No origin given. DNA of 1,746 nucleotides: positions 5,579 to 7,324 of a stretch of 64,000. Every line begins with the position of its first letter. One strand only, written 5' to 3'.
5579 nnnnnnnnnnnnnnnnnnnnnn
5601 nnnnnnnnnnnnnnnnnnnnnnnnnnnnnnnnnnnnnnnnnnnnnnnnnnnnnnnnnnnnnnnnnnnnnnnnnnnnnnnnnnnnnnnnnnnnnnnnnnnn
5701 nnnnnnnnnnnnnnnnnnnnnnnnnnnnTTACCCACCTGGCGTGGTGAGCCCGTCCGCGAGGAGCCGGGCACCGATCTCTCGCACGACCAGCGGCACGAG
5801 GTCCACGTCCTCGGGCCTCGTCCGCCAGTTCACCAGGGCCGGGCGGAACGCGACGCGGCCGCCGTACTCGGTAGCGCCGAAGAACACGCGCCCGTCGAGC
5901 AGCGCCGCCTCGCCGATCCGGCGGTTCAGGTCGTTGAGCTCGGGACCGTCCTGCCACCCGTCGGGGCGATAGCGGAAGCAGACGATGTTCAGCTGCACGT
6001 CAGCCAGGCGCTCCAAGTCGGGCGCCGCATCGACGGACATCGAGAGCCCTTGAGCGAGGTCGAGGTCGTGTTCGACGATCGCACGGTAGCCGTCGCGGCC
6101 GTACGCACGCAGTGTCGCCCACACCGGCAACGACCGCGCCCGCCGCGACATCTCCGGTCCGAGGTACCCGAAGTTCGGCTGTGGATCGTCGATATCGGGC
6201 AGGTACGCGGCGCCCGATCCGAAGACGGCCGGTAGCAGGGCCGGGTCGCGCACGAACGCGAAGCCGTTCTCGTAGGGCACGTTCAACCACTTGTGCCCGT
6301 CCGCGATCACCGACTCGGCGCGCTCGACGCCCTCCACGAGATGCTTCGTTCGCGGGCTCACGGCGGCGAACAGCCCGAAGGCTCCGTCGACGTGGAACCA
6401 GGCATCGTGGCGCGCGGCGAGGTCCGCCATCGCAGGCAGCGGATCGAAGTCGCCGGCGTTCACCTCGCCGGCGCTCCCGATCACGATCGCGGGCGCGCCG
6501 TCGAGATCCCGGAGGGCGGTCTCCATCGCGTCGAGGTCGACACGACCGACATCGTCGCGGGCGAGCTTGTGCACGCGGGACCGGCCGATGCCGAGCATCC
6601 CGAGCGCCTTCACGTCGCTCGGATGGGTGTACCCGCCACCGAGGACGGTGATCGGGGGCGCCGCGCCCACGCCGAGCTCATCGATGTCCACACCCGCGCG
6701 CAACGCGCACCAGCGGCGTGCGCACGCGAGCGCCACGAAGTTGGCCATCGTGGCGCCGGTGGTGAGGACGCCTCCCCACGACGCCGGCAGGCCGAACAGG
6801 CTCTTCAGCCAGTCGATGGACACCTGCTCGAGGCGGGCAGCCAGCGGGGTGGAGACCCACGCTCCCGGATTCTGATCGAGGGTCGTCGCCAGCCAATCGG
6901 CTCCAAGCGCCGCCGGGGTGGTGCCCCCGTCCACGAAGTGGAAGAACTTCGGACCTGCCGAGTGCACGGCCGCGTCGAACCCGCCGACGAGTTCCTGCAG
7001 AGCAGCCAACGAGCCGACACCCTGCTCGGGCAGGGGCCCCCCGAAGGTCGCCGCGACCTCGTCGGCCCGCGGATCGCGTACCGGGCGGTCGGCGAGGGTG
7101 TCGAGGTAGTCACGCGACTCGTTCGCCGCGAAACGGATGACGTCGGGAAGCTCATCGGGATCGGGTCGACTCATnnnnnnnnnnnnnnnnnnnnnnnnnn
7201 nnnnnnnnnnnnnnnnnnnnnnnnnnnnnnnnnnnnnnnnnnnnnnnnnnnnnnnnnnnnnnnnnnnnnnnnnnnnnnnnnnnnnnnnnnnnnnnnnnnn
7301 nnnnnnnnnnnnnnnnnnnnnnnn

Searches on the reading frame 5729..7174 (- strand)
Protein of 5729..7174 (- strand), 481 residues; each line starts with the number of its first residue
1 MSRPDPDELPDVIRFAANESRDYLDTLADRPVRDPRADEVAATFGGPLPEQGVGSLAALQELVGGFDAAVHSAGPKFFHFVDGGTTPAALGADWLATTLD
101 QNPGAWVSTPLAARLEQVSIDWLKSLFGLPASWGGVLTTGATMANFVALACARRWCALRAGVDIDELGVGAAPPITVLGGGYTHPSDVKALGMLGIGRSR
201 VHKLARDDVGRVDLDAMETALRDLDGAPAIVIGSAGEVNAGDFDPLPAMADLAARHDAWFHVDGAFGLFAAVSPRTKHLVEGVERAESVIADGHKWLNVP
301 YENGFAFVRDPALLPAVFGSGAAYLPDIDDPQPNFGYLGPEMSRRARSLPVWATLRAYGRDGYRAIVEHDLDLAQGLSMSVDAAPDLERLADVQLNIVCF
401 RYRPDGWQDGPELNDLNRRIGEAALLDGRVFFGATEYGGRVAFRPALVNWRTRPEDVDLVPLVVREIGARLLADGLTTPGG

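Call 7: search_protein_families(library=pfam, proteins=[window:5729-7174:-])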
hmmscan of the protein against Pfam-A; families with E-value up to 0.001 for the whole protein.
window:5729-7174:- (481 aa): 1 family
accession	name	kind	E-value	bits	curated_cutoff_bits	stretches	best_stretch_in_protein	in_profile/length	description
PF00282.25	Pyridoxal_deC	-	1.4e-46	159.3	27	1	70-403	35-375/375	Pyridoxal-dependent decarboxylase conserved domain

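Call 8: find_related_loci(query=window:5729-7174:-, collection=genome_contigs, flank=6000)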
Query window:5729-7174:- (481 aa) in genome_contigs; peptide patterns used: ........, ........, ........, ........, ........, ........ (x = any residue, [..] = any of these).
193 stretches matched a pattern; 86 encode a relative of the query (tblastn E <= 1e-3); the best 80 are kept; 80 distinct loci.
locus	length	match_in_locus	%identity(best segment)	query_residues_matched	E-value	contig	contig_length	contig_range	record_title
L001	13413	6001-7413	86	1-471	0e+0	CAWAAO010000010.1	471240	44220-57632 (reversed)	MAG: uncultured Actinomycetes bacterium isolate MFD00392.bin.2.319 genome assembly, contig: contig_4888, whole genome sh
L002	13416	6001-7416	83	1-472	0e+0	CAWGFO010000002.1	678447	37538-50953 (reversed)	MAG: uncultured Actinomycetes bacterium isolate MFD05674.bin.1.236 genome assembly, contig: contig_31538, whole genome s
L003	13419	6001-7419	83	1-473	0e+0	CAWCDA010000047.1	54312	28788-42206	MAG: uncultured Actinomycetes bacterium isolate MFD08700.bin.2.91 genome assembly, contig: contig_44811, whole genome sh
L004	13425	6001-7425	81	1-475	0e+0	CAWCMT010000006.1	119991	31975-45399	MAG: uncultured Actinomycetes bacterium isolate MFD05442.bin.2.3 genome assembly, contig: contig_39358, whole genome sho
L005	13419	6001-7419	83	1-473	0e+0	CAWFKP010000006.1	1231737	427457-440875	MAG: uncultured Actinomycetes bacterium isolate MFD00392.bin.2.405 genome assembly, contig: contig_7893, whole genome sh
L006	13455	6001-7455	82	1-478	0e+0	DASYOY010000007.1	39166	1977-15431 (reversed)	MAG TPA_asm: Actinomycetota bacterium isolate SMAG_U4442 k141_1182793, whole genome shotgun sequence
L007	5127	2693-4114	83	1-473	0e+0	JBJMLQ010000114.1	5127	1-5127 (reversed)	MAG: Actinomycetota bacterium isolate H1_18_all_fractions_metab_conc_61_70_18 k255_4042254, whole genome shotgun sequenc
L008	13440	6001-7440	81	1-479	0e+0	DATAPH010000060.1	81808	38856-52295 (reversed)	MAG TPA_asm: Actinomycetota bacterium isolate SMAG_U5436 k141_4523109, whole genome shotgun sequence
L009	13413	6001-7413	82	1-471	0e+0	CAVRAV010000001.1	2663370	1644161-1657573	MAG: uncultured Actinomycetes bacterium isolate MFD04944.bin.1.51 genome assembly, contig: contig_35371, whole genome sh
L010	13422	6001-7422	81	1-474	0e+0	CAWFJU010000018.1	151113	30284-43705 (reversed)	MAG: uncultured Actinomycetes bacterium isolate MFD04651.bin.2.123 genome assembly, contig: contig_35669, whole genome s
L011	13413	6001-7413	81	1-471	0e+0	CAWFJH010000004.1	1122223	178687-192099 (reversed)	MAG: uncultured Actinomycetes bacterium isolate MFD02242.bin.2.325 genome assembly, contig: contig_5329, whole genome sh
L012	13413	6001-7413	83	1-471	0e+0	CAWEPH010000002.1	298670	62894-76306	MAG: uncultured Actinomycetes bacterium isolate MFD02242.bin.2.262 genome assembly, contig: contig_14865, whole genome s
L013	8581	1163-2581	82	1-473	0e+0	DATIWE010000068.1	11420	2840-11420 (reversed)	MAG TPA_asm: Actinomycetota bacterium isolate SMAG_U15215 k141_570031, whole genome shotgun sequence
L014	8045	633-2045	81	1-471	0e+0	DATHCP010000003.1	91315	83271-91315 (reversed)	MAG TPA_asm: Actinomycetota bacterium isolate SMAG_U12370 k141_1002917, whole genome shotgun sequence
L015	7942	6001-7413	75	1-471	0e+0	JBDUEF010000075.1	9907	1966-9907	MAG: Actinomycetota bacterium isolate cluster4_bin.89 NODE_18909_length_9907_cov_17.084450, whole genome shotgun sequenc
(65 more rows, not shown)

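Call 21: find_encoding_contigs(protein=window:5729-7174:-, flank=10000, max_places=10)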
Protein window:5729-7174:- (481 aa): no gene with exactly this product is on record in the collection.

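Call 32: find_homologous_proteins(query=window:5729-7174:-, max_evalue=1e-100)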
Query window:5729-7174:- (481 aa): 5914 proteins with E <= 1e-100 among 8000 candidates; the best 120 are listed.
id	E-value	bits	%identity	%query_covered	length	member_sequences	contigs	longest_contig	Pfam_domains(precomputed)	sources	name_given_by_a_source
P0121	0.0e+0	1090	100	100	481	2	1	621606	PF00282.26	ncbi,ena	-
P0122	8.1e-272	920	86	98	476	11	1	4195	PF00282.26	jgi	jgi:glutamate/tyrosine decarboxylase-like PLP-dependent enzyme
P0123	2.3e-270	916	85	99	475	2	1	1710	PF00282.26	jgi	jgi:glutamate/tyrosine decarboxylase-like PLP-dependent enzyme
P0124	2.8e-269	912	85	98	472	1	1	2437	PF00282.26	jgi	jgi:glutamate/tyrosine decarboxylase-like PLP-dependent enzyme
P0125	1.1e-268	910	85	98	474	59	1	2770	PF00282.26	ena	-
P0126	1.1e-267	907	85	98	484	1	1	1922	PF00282.26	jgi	jgi:glutamate/tyrosine decarboxylase-like PLP-dependent enzyme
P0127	2.1e-267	906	83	99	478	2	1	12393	PF00282.26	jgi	jgi:glutamate/tyrosine decarboxylase-like PLP-dependent enzyme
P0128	2.9e-267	905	84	99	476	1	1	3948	PF00282.26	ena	-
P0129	3.0e-267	905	85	99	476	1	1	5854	PF00282.26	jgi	jgi:glutamate/tyrosine decarboxylase-like PLP-dependent enzyme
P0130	3.3e-267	905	84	98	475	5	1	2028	PF00282.26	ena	-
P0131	6.4e-267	904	84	99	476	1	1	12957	PF00282.26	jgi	jgi:glutamate/tyrosine decarboxylase-like PLP-dependent enzyme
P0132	1.8e-266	903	83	99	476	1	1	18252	PF00282.26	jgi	jgi:glutamate/tyrosine decarboxylase-like PLP-dependent enzyme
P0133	2.0e-266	903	84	99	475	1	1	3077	PF00282.26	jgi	jgi:glutamate/tyrosine decarboxylase-like PLP-dependent enzyme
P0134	4.1e-266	902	84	98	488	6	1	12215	PF00282.26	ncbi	-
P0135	7.3e-266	901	83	100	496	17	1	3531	PF00282.26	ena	-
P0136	5.0e-265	898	84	98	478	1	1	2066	PF00282.26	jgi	jgi:glutamate/tyrosine decarboxylase-like PLP-dependent enzyme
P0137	1.5e-263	893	82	98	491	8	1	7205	PF00282.26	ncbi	-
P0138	1.5e-263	893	83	98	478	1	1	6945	PF00282.26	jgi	jgi:glutamate/tyrosine decarboxylase-like PLP-dependent enzyme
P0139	3.7e-263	892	83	98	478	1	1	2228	PF00282.26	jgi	jgi:glutamate/tyrosine decarboxylase-like PLP-dependent enzyme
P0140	3.9e-263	892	81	99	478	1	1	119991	PF00282.26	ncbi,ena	-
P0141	9.6e-263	891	84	98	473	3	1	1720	PF00282.26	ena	-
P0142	9.7e-263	891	83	98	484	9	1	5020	PF00282.26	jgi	jgi:glutamate/tyrosine decarboxylase-like PLP-dependent enzyme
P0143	2.2e-262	889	82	99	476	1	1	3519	PF00282.26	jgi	jgi:glutamate/tyrosine decarboxylase-like PLP-dependent enzyme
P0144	4.0e-262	888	83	98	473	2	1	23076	PF00282.26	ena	-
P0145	2.2e-261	886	81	98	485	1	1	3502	PF00282.26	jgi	jgi:glutamate/tyrosine decarboxylase-like PLP-dependent enzyme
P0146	2.6e-261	886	84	97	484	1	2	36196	PF00282.26,PF01212.28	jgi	jgi:glutamate/tyrosine decarboxylase-like PLP-dependent enzyme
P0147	8.0e-261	884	83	97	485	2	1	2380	PF00282.26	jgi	jgi:glutamate/tyrosine decarboxylase-like PLP-dependent enzyme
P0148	1.0e-260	884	82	98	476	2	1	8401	PF00282.26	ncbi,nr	ncbi:MAG TPA: pyridoxal-dependent decarboxylase [Actinomycetota bacterium]|nr:pyridoxal-dependent de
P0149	1.9e-260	883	82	98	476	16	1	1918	PF00282.26,PF00266.26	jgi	jgi:glutamate/tyrosine decarboxylase-like PLP-dependent enzyme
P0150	7.8e-260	881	82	98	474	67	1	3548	PF00282.26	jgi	-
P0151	9.3e-260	881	82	98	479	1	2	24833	PF00282.26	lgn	-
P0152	1.1e-259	880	82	98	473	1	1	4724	PF00282.26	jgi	jgi:glutamate/tyrosine decarboxylase-like PLP-dependent enzyme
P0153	1.5e-259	880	83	97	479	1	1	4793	PF00282.26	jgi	-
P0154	1.6e-259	880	82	98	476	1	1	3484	PF00282.26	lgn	-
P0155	3.7e-259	879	82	98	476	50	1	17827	PF00282.26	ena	-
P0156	5.9e-259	878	82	98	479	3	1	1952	PF00282.26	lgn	-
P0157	6.7e-259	878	83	98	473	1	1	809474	PF00282.26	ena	-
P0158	1.2e-258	877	82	98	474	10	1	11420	PF00282.26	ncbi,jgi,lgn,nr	ncbi:MAG TPA: pyridoxal-dependent decarboxylase [Actinomycetota bacterium]|nr:pyridoxal-dependent de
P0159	3.5e-258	875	81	98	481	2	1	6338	PF00282.26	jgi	jgi:glutamate/tyrosine decarboxylase-like PLP-dependent enzyme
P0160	4.8e-258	875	81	98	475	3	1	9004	PF00282.26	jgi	-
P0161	1.2e-257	874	82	98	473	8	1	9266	PF00282.26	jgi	jgi:glutamate/tyrosine decarboxylase-like PLP-dependent enzyme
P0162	2.5e-257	873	82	98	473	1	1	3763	PF00282.26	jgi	jgi:glutamate/tyrosine decarboxylase-like PLP-dependent enzyme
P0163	5.9e-257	871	81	98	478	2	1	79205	PF00282.26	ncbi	-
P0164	8.7e-257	871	82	98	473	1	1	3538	PF00282.26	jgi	-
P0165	3.0e-253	859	80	98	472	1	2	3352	PF00282.26,PF01212.28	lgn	-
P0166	6.5e-252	855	81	98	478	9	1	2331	PF00282.26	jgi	jgi:glutamate/tyrosine decarboxylase-like PLP-dependent enzyme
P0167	1.9e-250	850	79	98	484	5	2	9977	PF00282.26,PF01212.28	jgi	jgi:glutamate/tyrosine decarboxylase-like PLP-dependent enzyme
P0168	1.2e-248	844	79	98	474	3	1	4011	PF00282.26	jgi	jgi:glutamate/tyrosine decarboxylase-like PLP-dependent enzyme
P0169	2.7e-247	840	78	98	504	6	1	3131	PF00282.26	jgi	jgi:glutamate/tyrosine decarboxylase-like PLP-dependent enzyme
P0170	1.0e-243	828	79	98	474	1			PF00282.26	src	-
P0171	6.7e-242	822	77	98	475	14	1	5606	PF00282.26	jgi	jgi:glutamate/tyrosine decarboxylase-like PLP-dependent enzyme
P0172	1.8e-241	820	77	98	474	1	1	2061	PF00282.26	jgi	jgi:glutamate/tyrosine decarboxylase-like PLP-dependent enzyme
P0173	5.9e-241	819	76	98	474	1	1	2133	PF00282.26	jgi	jgi:glutamate/tyrosine decarboxylase-like PLP-dependent enzyme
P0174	6.1e-241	819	76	98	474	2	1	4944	PF00282.26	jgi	jgi:glutamate/tyrosine decarboxylase-like PLP-dependent enzyme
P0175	8.6e-240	815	76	98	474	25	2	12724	PF00282.26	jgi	jgi:glutamate/tyrosine decarboxylase-like PLP-dependent enzyme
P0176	6.6e-239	812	76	98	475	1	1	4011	PF00282.26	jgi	jgi:glutamate/tyrosine decarboxylase-like PLP-dependent enzyme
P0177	5.5e-237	806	74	98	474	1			PF00282.26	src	-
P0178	2.0e-236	804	77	95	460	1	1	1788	PF00282.26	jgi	jgi:glutamate/tyrosine decarboxylase-like PLP-dependent enzyme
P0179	8.0e-236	802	75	98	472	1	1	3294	PF00282.26,PF01212.28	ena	-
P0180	1.1e-235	801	75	98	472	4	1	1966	PF00282.26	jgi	jgi:glutamate/tyrosine decarboxylase-like PLP-dependent enzyme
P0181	1.9e-235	800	75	98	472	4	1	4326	PF00282.26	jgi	jgi:glutamate/tyrosine decarboxylase-like PLP-dependent enzyme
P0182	4.9e-235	799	75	98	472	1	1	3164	PF00282.26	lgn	-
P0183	1.7e-234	797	74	98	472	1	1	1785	PF00282.26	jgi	jgi:glutamate/tyrosine decarboxylase-like PLP-dependent enzyme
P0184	2.2e-234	797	75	98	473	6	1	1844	PF00282.26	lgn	-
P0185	1.0e-233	795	74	98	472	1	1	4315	PF00282.26,PF01212.28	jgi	jgi:glutamate/tyrosine decarboxylase-like PLP-dependent enzyme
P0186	1.9e-232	791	75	98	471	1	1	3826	PF00282.26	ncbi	-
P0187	4.7e-232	789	74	98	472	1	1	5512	PF00282.26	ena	-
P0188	1.9e-231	787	75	95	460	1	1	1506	PF00282.26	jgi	jgi:glutamate/tyrosine decarboxylase-like PLP-dependent enzyme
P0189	2.2e-225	767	72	99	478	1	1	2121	PF00282.26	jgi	jgi:glutamate/tyrosine decarboxylase-like PLP-dependent enzyme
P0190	4.1e-225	766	73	98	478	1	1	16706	PF00282.26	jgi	jgi:glutamate/tyrosine decarboxylase-like PLP-dependent enzyme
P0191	2.3e-224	764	71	98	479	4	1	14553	PF00282.26,PF01212.28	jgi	jgi:glutamate/tyrosine decarboxylase-like PLP-dependent enzyme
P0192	3.4e-224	763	72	98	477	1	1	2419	PF00282.26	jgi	jgi:glutamate/tyrosine decarboxylase-like PLP-dependent enzyme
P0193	5.8e-224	763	72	98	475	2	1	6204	PF00282.26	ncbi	-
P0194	5.9e-224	763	71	98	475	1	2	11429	PF00282.26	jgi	jgi:glutamate/tyrosine decarboxylase-like PLP-dependent enzyme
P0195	6.0e-224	763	83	84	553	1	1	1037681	PF00282.26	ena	-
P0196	1.4e-223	761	71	98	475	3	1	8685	PF00282.26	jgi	jgi:glutamate/tyrosine decarboxylase-like PLP-dependent enzyme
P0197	9.7e-223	759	74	97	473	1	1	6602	PF00282.26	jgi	jgi:glutamate/tyrosine decarboxylase-like PLP-dependent enzyme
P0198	1.4e-222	758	71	97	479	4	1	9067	PF00282.26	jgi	jgi:glutamate/tyrosine decarboxylase-like PLP-dependent enzyme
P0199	6.9e-222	756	72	98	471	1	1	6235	PF00282.26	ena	-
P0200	7.6e-222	756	74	97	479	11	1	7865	PF00282.26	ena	-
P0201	3.7e-221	753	71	98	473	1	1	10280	PF00282.26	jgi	jgi:glutamate/tyrosine decarboxylase-like PLP-dependent enzyme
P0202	4.5e-221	753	73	97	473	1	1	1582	PF00282.26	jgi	jgi:glutamate/tyrosine decarboxylase-like PLP-dependent enzyme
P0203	4.6e-221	753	71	98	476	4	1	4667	PF00282.26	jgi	jgi:glutamate/tyrosine decarboxylase-like PLP-dependent enzyme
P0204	5.3e-221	753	72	98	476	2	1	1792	PF00282.26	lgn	-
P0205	8.9e-221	752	70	99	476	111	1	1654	PF00282.26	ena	-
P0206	1.2e-220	752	70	99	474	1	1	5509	PF00282.26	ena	-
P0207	1.6e-220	751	71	98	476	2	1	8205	PF00282.26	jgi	-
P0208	2.8e-220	750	73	97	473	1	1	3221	PF00282.26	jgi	jgi:glutamate/tyrosine decarboxylase-like PLP-dependent enzyme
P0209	2.9e-220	750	71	99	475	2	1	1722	PF00282.26,PF01212.28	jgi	jgi:glutamate/tyrosine decarboxylase-like PLP-dependent enzyme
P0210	3.8e-220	750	71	98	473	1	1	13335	PF00282.26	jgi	jgi:glutamate/tyrosine decarboxylase-like PLP-dependent enzyme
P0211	4.1e-220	750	70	99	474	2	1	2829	PF00282.26,PF00266.26,PF01212.28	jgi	jgi:glutamate/tyrosine decarboxylase-like PLP-dependent enzyme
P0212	6.3e-220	749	70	98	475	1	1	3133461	PF00282.26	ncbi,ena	-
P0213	7.6e-220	749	72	97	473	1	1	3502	PF00282.26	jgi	jgi:glutamate/tyrosine decarboxylase-like PLP-dependent enzyme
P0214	8.6e-220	749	72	98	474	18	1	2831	PF00282.26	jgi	jgi:glutamate/tyrosine decarboxylase-like PLP-dependent enzyme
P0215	1.8e-219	748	71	97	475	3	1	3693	PF00282.26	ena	-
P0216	2.7e-219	747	70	98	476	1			PF00282.26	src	-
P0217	9.2e-219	745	71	98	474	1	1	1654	PF00282.26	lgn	-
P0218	9.4e-219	745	71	98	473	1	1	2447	PF00282.26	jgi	jgi:glutamate/tyrosine decarboxylase-like PLP-dependent enzyme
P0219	1.4e-218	745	73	97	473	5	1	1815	PF00282.26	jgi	jgi:glutamate/tyrosine decarboxylase-like PLP-dependent enzyme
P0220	1.4e-218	745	70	98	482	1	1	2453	PF00282.26,PF01212.28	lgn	-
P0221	1.5e-218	745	71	97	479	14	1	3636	PF00282.26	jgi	jgi:glutamate/tyrosine decarboxylase-like PLP-dependent enzyme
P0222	2.3e-218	744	69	98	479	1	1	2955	PF00282.26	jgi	jgi:glutamate/tyrosine decarboxylase-like PLP-dependent enzyme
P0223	2.8e-218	744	70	99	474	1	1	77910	PF00282.26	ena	-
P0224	4.1e-218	743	70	98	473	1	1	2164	PF00282.26,PF01212.28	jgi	jgi:glutamate/tyrosine decarboxylase-like PLP-dependent enzyme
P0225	5.0e-218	743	81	85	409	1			PF00282.26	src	-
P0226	1.4e-217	742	70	98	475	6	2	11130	PF00282.26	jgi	jgi:glutamate/tyrosine decarboxylase-like PLP-dependent enzyme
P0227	1.6e-217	741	73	97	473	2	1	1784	PF00282.26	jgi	jgi:glutamate/tyrosine decarboxylase-like PLP-dependent enzyme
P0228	1.8e-217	741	69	98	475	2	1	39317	PF00282.26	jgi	jgi:glutamate/tyrosine decarboxylase-like PLP-dependent enzyme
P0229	1.9e-217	741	72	97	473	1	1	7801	PF00282.26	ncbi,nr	ncbi:MAG: pyridoxal-dependent decarboxylase [Actinomycetota bacterium]|nr:pyridoxal-dependent decarb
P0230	2.1e-217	741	70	98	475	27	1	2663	PF00282.26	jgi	jgi:glutamate/tyrosine decarboxylase-like PLP-dependent enzyme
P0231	2.3e-217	741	71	98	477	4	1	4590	PF00282.26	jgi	jgi:glutamate/tyrosine decarboxylase-like PLP-dependent enzyme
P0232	3.6e-217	740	71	97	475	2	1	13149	PF00282.26,PF01212.28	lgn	-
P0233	4.8e-217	740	70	98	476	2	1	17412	PF00282.26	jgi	jgi:glutamate/tyrosine decarboxylase-like PLP-dependent enzyme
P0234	7.0e-217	739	70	98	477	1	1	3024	PF00282.26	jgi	jgi:glutamate/tyrosine decarboxylase-like PLP-dependent enzyme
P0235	9.4e-217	739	72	98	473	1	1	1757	PF00282.26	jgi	-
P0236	1.1e-216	739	72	97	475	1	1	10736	PF00282.26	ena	-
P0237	1.2e-216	738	70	98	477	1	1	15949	PF00282.26,PF00266.26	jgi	jgi:glutamate/tyrosine decarboxylase-like PLP-dependent enzyme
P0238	1.7e-216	738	70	98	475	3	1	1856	PF00282.26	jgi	jgi:glutamate/tyrosine decarboxylase-like PLP-dependent enzyme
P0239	1.7e-216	738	71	97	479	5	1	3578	PF00282.26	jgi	jgi:glutamate/tyrosine decarboxylase-like PLP-dependent enzyme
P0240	2.1e-216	738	69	98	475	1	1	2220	PF00282.26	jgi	jgi:glutamate/tyrosine decarboxylase-like PLP-dependent enzyme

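Call 33: find_encoding_contigs(protein=P0121, flank=10000, max_places=5)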
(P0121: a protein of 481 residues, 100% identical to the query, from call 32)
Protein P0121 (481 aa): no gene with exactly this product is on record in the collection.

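Call 45: search_protein_families(library=ncbifam, proteins=[window:5729-7174:-], max_evalue=0.001)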
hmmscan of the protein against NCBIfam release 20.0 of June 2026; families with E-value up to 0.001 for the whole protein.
window:5729-7174:- (481 aa): 6 families
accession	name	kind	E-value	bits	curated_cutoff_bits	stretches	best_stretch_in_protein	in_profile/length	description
NF052646.1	DABADecarRhbB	equivalog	8.4e-45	153.2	900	1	47-464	69-478/491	L-2,4-diaminobutyrate decarboxylase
TIGR03799.1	NOD_PanD_pyr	equivalog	1.8e-39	135.5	606.1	1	135-409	162-444/522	pyridoxal-dependent aspartate 1-decarboxylase PanP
TIGR03812.1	tyr_de_CO2_Arch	equivalog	6.9e-19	67.9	299.4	1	99-402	44-326/375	tyrosine decarboxylase MfnA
TIGR03811.1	tyr_de_CO2_Ent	equivalog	2e-08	33.2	905.3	0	183-270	231-326/608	tyrosine decarboxylase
TIGR01788.1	Glu-decarb-GAD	equivalog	0.0001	21.2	380.4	1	230-405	189-367/431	glutamate decarboxylase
TIGR03235.1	DNA_S_dndA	equivalog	0.00096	18.5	480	0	200-267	114-178/353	cysteine desulfurase DndA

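Call 46: search_solved_structures(query=window:5729-7174:-, max_evalue=1e-20)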
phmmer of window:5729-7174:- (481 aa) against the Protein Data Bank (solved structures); distinct sequences matched with E-value up to 1e-20: 29.
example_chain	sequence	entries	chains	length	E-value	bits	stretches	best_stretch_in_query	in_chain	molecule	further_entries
7xin_A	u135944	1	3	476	1.5e-52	182.2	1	21-443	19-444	DOPA decarboxylase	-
4obu_E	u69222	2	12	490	8.5e-48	166.6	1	73-458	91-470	Pyridoxal-dependent decarboxylase domain protein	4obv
4rit_B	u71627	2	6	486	1.6e-45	159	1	35-458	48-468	Pyridoxal-dependent decarboxylase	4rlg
4riz_A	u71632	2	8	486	1.8e-44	155.6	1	35-458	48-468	Pyridoxal-dependent decarboxylase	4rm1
4rj0_B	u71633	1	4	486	2.5e-44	155.1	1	35-458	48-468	Pyridoxal-dependent decarboxylase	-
5o5c_A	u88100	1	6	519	1.1e-41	146.4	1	31-465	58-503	Putative decarboxylase involved in desferrioxamine biosynthesis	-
8zpi_A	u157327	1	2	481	2e-36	129.1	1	31-452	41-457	Diaminobutyrate-2-oxoglutarate transaminase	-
6eei_A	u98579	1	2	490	2.6e-35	125.4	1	68-457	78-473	Tyrosine decarboxylase 1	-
6khn_A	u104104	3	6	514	4.7e-35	124.5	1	68-447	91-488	Tryptophan decarboxylase 1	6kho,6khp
6zek_A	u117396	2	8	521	3.4e-34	121.7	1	67-429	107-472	Cysteine sulfinic acid decarboxylase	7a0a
2okk_A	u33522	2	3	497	3.7e-34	121.6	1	68-434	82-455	Glutamate decarboxylase 2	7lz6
2qma_A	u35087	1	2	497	1.1e-32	116.8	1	88-450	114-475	Diaminobutyrate-pyruvate transaminase and L-2,4-diaminobutyrate decarboxylase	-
2jis_A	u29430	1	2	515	5.9e-32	114.3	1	57-449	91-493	CYSTEINE SULFINIC ACID DECARBOXYLASE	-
6eew_A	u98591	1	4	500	6.5e-32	114.2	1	73-456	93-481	Aromatic-L-amino-acid decarboxylase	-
6eeq_A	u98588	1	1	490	2.2e-31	112.4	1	19-460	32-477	4-hydroxyphenylacetaldehyde synthase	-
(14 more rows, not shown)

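Call 65: search_protein_families(library=pfam, proteins=[L001:1972-2841:+, L001:2852-4390:+, L001:4200-5693:+, L001:5727-5969:+], max_evalue=0.01)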
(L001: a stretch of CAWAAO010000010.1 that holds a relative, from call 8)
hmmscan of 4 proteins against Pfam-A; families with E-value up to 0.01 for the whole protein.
L001:1972-2841:+ (289 aa): 1 family
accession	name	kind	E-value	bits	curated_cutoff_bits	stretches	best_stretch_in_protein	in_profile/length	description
PF00211.25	Guanylate_cyc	-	6.9e-13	49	21.9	1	108-265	8-165/183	Adenylate and Guanylate cyclase catalytic domain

L001:2852-4390:+ (512 aa): 2 families
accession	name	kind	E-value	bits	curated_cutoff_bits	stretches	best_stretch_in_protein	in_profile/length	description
PF07690.21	MFS_1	-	1.3e-05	24.7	33.4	1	271-406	38-173/347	Major Facilitator Superfamily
PF03219.20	TLC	-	6.7e-05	22.3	21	1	112-306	157-362/491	TLC ATP/ADP transporter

L001:4200-5693:+ (497 aa): 3 families
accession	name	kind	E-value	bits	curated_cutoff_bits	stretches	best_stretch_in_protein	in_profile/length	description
PF00027.35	cNMP_binding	-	6.8e-17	61.7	27.5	1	386-471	2-88/89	Cyclic nucleotide-binding domain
PF13646.12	HEAT_2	-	2.2e-13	50.7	27.7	3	118-189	3-75/88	HEAT repeats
PF02985.28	HEAT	-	8.3e-10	38.4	23.5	0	151-172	4-26/31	HEAT repeat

L001:5727-5969:+ (80 aa): 1 family
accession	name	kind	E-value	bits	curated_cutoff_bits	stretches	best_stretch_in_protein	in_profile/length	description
PF07311.17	Dodecin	-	2.5e-24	85.8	22.5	1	15-78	1-64/64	Dodecin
